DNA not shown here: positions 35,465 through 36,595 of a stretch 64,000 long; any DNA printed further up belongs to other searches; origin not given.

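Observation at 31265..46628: Composite reductive pyrimidine-catabolism island with unusual partners (creatininase-family, CodA-like amidohydrolase, FAD oxidase, two NitT/TauT ABC systems, RutR-like regulator)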

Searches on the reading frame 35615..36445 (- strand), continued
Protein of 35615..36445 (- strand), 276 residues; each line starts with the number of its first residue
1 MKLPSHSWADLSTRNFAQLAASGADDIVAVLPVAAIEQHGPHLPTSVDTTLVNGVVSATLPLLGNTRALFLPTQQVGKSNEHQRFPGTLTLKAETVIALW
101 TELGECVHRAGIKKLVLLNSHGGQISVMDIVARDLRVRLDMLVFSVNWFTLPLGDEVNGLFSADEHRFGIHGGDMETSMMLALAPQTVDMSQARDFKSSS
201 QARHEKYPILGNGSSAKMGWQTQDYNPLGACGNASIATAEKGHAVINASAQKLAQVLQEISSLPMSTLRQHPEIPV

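Call 24: find_encoding_contigs(protein=P0043, flank=10000, max_places=2)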
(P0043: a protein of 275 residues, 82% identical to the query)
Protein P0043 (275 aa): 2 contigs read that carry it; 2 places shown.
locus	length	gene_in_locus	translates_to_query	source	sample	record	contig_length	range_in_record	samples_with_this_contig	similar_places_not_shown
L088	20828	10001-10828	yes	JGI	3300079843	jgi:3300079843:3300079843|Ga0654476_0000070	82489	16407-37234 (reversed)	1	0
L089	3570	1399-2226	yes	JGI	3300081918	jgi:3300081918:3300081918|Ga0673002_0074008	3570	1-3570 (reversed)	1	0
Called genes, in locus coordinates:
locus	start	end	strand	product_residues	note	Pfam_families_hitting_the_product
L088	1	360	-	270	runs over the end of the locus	PF00588:SpoU_methylase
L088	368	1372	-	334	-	PF04116:FA_hydroxylase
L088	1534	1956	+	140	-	PF00581:Rhodanese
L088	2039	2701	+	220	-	PF00702:Hydrolase, PF13419:HAD_2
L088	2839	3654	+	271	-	PF10881:DUF2726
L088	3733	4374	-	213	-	PF00578:AhpC-TSA, PF08534:Redoxin, PF13098:Thioredoxin_2 (weak)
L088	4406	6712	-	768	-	PF11412:DsbD_N, PF02683:DsbD_TM, PF13899:Thioredoxin_7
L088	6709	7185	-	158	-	PF13404:HTH_AsnC-type, PF13412:HTH_24, PF01047:MarR (weak), PF01037:AsnC_trans_reg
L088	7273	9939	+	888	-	PF28598:PDH_E1_N, PF00456:Transketolase_N (weak), PF17831:PDH_E1_M, PF22613:Transketolase_C_1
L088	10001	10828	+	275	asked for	PF02633:Creatininase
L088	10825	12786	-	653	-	PF05977:MFS_3, PF07690:MFS_1, PF01553:Acyltransferase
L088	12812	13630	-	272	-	-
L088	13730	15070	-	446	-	PF08495:FIST, PF10442:FIST_C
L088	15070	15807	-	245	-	-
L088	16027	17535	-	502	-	PF10150:RNase_E_G, PF20833:RNase_E_G_Thio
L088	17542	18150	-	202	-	PF02545:Maf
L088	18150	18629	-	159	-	PF02590:SPOUT_MTase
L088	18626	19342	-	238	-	PF02410:RsfS, PF07382:HC2 (weak)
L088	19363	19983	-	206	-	PF01467:CTP_transf_like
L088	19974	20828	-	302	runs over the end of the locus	PF01218:Coprogen_oxidas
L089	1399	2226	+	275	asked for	PF02633:Creatininase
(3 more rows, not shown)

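Call 45: search_solved_structures(query=window:35615-36445:-, max_evalue=1e-10, show_alignments=3)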
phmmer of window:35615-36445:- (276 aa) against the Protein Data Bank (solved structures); distinct sequences matched with E-value up to 1e-10: 8.
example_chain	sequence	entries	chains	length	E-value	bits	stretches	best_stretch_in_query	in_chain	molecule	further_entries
3lub_A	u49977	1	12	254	1.3e-16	64.2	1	28-261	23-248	Putative creatinine amidohydrolase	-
3a6e_A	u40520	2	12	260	4.2e-16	62.5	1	22-258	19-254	Creatinine amidohydrolase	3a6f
1q3k_A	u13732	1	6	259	6.3e-16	61.9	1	22-210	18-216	creatininase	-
3a6g_A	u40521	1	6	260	7.3e-16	61.7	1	22-258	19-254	Creatinine amidohydrolase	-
3a6j_A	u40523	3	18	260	1.5e-15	60.7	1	22-258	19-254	Creatinine amidohydrolase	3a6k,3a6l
1j2t_A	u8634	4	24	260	1.6e-15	60.5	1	22-258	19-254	creatinine amidohydrolase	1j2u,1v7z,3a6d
3a6h_A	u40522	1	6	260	4e-15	59.3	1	22-258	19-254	Creatinine amidohydrolase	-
3no4_A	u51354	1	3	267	5.1e-11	45.8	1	30-139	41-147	creatinine amidohydrolase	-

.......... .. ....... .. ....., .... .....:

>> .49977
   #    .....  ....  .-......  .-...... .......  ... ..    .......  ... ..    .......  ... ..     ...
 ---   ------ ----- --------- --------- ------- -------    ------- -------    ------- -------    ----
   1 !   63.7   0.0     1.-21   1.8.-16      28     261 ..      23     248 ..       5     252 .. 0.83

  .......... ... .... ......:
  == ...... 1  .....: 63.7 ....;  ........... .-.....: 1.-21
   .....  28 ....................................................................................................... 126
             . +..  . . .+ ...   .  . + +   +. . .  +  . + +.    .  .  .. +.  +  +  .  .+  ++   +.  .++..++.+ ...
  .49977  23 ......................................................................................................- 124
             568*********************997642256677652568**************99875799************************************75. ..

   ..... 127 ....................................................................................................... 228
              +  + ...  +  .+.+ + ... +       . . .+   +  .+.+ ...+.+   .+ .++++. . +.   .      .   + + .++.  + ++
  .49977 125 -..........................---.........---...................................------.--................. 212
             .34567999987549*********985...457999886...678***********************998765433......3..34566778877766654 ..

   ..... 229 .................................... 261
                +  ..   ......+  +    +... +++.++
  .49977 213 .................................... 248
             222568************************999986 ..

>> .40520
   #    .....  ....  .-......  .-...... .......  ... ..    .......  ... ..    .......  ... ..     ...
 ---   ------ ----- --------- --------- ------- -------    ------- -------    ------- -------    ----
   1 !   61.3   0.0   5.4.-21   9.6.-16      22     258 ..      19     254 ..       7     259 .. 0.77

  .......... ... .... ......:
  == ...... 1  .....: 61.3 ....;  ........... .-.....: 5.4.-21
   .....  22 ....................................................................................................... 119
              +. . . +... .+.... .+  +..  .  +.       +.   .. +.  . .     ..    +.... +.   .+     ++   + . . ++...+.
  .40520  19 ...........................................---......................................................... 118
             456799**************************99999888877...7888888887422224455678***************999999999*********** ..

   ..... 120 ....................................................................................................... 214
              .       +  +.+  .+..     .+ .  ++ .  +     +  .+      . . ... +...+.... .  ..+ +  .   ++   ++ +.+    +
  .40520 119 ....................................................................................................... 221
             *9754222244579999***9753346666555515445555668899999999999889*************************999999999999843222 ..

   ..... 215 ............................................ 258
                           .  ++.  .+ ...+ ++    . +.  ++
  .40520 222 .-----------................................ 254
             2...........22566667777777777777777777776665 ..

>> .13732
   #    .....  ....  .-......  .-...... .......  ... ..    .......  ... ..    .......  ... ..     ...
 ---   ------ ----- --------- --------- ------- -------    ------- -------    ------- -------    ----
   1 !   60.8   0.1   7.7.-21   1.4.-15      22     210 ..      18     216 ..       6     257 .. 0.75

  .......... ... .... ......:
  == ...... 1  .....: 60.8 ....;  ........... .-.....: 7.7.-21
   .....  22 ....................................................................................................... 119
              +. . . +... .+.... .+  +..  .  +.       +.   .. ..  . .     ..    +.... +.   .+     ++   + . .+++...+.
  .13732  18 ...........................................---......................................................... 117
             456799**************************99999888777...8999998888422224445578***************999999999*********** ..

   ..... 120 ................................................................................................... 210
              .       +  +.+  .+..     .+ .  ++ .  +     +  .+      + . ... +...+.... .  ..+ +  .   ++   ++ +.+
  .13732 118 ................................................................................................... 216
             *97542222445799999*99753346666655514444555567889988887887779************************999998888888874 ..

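Call 51: find_encoding_contigs(protein=P0006, flank=10000, max_places=1)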
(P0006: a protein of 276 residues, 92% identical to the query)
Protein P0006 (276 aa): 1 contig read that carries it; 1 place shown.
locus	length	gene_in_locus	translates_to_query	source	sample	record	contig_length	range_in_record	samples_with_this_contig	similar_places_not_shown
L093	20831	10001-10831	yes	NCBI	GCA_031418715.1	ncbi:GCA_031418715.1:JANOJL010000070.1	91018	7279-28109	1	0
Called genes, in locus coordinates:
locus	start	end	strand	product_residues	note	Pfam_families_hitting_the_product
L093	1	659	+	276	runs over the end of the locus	PF00005:ABC_tran, PF00004:AAA (faint), PF13304:AAA_21 (faint)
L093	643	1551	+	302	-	PF00528:BPD_transp_1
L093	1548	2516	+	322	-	PF00528:BPD_transp_1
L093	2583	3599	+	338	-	PF09084:NMT1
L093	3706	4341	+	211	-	PF00440:TetR_N, PF08362:TetR_C_3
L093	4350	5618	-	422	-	PF01546:Peptidase_M20, PF07687:M20_dimer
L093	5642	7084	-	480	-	PF07969:Amidohydro_3 (faint), PF01979:Amidohydro_1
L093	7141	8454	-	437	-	PF01180:DHO_dh, PF01207:Dus (weak), PF17179:Fer4_22 (faint), PF00037:Fer4 (faint), PF12837:Fer4_6 (weak), PF13237:Fer4_10 (weak), PF14697:Fer4_21, PF12838:Fer4_7, +1 more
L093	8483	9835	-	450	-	PF14691:Fer4_20, PF01946:Thi4 (weak), PF00890:FAD_binding_2 (weak), PF01266:DAO, PF01593:Amino_oxidase (weak), PF03486:HI0933_like (weak), PF07992:Pyr_redox_2, PF13450:NAD_binding_8, +6 more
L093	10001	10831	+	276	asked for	PF02633:Creatininase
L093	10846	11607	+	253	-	PF00005:ABC_tran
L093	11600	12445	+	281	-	PF00528:BPD_transp_1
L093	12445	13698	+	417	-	PF01979:Amidohydro_1, PF07969:Amidohydro_3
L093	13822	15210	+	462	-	PF01565:FAD_binding_4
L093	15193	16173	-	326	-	PF05990:DUF900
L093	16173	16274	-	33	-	-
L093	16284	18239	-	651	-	PF05977:MFS_3, PF07690:MFS_1, PF01553:Acyltransferase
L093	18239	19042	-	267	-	PF05875:Ceramidase (faint)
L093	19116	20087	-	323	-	PF00126:HTH_1, PF03466:LysR_substrate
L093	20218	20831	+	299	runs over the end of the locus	PF00106:adh_short, PF08659:KR, PF13561:adh_short_C2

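Call 52: find_encoding_contigs(protein=P0002, flank=10000, max_places=1)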
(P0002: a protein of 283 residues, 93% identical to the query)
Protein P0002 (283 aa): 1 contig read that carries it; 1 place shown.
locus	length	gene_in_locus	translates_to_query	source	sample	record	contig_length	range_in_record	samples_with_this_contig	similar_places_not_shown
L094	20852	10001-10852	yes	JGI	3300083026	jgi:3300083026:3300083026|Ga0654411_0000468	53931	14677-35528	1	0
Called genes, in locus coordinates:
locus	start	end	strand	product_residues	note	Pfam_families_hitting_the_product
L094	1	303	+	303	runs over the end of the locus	PF00528:BPD_transp_1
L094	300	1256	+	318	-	PF00528:BPD_transp_1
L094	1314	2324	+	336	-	PF13379:NMT1_2 (weak), PF09084:NMT1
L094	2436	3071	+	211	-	PF00440:TetR_N, PF08362:TetR_C_3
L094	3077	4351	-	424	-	PF01546:Peptidase_M20, PF07687:M20_dimer (weak)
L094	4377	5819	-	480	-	PF01979:Amidohydro_1, PF07969:Amidohydro_3 (weak)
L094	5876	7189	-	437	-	PF01180:DHO_dh, PF01207:Dus (weak), PF12837:Fer4_6 (faint), PF17179:Fer4_22 (faint), PF00037:Fer4 (faint), PF13237:Fer4_10 (weak), PF14697:Fer4_21, PF12838:Fer4_7, +1 more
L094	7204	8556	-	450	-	PF14691:Fer4_20, PF01946:Thi4 (weak), PF00890:FAD_binding_2 (weak), PF01266:DAO (weak), PF01593:Amino_oxidase (weak), PF03486:HI0933_like (weak), PF07992:Pyr_redox_2, PF13450:NAD_binding_8, +5 more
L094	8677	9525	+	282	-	PF00857:Isochorismatase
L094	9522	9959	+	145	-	PF07883:Cupin_2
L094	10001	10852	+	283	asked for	PF02633:Creatininase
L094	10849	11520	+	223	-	PF01810:LysE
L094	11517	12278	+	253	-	PF00005:ABC_tran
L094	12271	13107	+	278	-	PF00528:BPD_transp_1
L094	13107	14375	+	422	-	PF01979:Amidohydro_1, PF07969:Amidohydro_3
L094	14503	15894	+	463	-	PF01565:FAD_binding_4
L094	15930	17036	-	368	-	PF03462:PCRF, PF00472:RF-1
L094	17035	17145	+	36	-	-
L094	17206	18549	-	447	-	PF05201:GlutR_N, PF01488:Shikimate_DH, PF00745:GlutR_dimer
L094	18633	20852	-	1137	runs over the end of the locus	-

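Call 53: find_related_loci(query=window:35615-36445:-, collection=metagenome_contigs, flank=10000)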
Query window:35615-36445:- (276 aa) in metagenome_contigs; peptide patterns used: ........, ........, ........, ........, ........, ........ (x = any residue, [..] = any of these).
600 stretches matched a pattern (row limit reached: there are more); 582 encode a relative of the query (tblastn E <= 1e-3); the best 80 are kept; 80 distinct loci.
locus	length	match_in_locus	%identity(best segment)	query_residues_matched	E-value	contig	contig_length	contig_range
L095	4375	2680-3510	71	1-275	1e-133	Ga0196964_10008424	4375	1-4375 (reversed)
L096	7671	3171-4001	67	1-275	3e-126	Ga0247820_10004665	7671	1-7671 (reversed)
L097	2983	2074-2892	72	1-275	3e-130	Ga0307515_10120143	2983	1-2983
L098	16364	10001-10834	67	1-276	9e-124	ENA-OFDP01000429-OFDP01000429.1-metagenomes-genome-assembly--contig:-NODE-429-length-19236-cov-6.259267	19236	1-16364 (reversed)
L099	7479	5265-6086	68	1-272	1e-123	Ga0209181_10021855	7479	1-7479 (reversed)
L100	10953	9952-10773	68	1-272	1e-122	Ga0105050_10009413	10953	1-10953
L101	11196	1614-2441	69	1-275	3e-116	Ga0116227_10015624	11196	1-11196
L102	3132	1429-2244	68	1-274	9e-120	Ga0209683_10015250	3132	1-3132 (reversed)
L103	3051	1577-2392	61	1-270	2e-110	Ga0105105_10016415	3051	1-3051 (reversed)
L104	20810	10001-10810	62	1-268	2e-106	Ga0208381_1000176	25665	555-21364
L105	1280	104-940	63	1-273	9e-114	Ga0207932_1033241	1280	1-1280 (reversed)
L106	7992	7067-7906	64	1-274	2e-104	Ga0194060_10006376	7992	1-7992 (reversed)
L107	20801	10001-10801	60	4-269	3e-102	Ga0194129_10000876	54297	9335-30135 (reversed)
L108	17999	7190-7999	59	1-268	2e-101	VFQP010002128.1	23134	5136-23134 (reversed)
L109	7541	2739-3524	64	5-268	8e-101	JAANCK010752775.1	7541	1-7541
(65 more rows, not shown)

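Call 69: search_protein_families(library=pfam, proteins=[L076:9473-9919:+, L076:10911-11309:+, L076:11617-12789:+, L076:2531-3118:-, L076:12536-13615:+, L037:16042-16635:+, L037:17255-17668:+, L037:8801-9760:-, L058:2563-3834:+], max_evalue=0.0001)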
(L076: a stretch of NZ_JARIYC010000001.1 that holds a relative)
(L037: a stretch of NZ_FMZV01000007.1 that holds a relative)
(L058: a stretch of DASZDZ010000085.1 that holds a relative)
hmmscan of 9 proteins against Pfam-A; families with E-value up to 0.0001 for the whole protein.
L076:9473-9919:+ (148 aa): 1 family
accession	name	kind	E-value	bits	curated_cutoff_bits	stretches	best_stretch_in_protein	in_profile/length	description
PF01042.26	Ribonuc_L-PSP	-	3.3e-23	82.4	27.3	1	34-147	7-120/121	Endoribonuclease L-PSP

L076:10911-11309:+ (132 aa): 0 families

L076:11617-12789:+ (390 aa): 0 families

L076:2531-3118:- (195 aa): 2 families
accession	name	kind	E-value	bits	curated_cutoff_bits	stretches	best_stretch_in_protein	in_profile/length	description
PF02525.22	Flavodoxin_2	-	4.9e-33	114.9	27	1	1-189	1-195/198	Flavodoxin-like fold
PF03358.20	FMN_red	-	5e-11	42.8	24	1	1-101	1-96/152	NADPH-dependent FMN reductase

L076:12536-13615:+ (359 aa): 1 family
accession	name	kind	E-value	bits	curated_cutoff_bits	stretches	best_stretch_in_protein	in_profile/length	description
PF03186.18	CobD_Cbib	-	7.4e-94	314.6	34.4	1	43-337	2-282/282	CobD/Cbib protein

L037:16042-16635:+ (197 aa): 2 families
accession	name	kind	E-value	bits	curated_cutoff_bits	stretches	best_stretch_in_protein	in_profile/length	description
PF02525.22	Flavodoxin_2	-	5.3e-31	108.3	27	1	1-139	1-138/198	Flavodoxin-like fold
PF03358.20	FMN_red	-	1.3e-12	48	24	1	1-102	1-96/152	NADPH-dependent FMN reductase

L037:17255-17668:+ (137 aa): 1 family
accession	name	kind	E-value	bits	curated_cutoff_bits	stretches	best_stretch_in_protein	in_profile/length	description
PF01042.26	Ribonuc_L-PSP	-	7.2e-23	81.3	27.3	1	20-134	4-120/121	Endoribonuclease L-PSP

L037:8801-9760:- (319 aa): 3 families
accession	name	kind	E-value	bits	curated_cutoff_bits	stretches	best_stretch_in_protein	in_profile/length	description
PF02826.25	2-Hacid_dh_C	-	5.2e-55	186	25.1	1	111-287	1-178/178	D-isomer specific 2-hydroxyacid dehydrogenase, NAD binding domain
PF00389.36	2-Hacid_dh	-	3.3e-23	82.3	24.6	1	26-318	21-133/134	D-isomer specific 2-hydroxyacid dehydrogenase, catalytic domain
PF03446.21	NAD_binding_2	-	3.8e-05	24.2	21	1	151-256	2-112/161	NAD binding domain of 6-phosphogluconate dehydrogenase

L058:2563-3834:+ (423 aa): 0 families
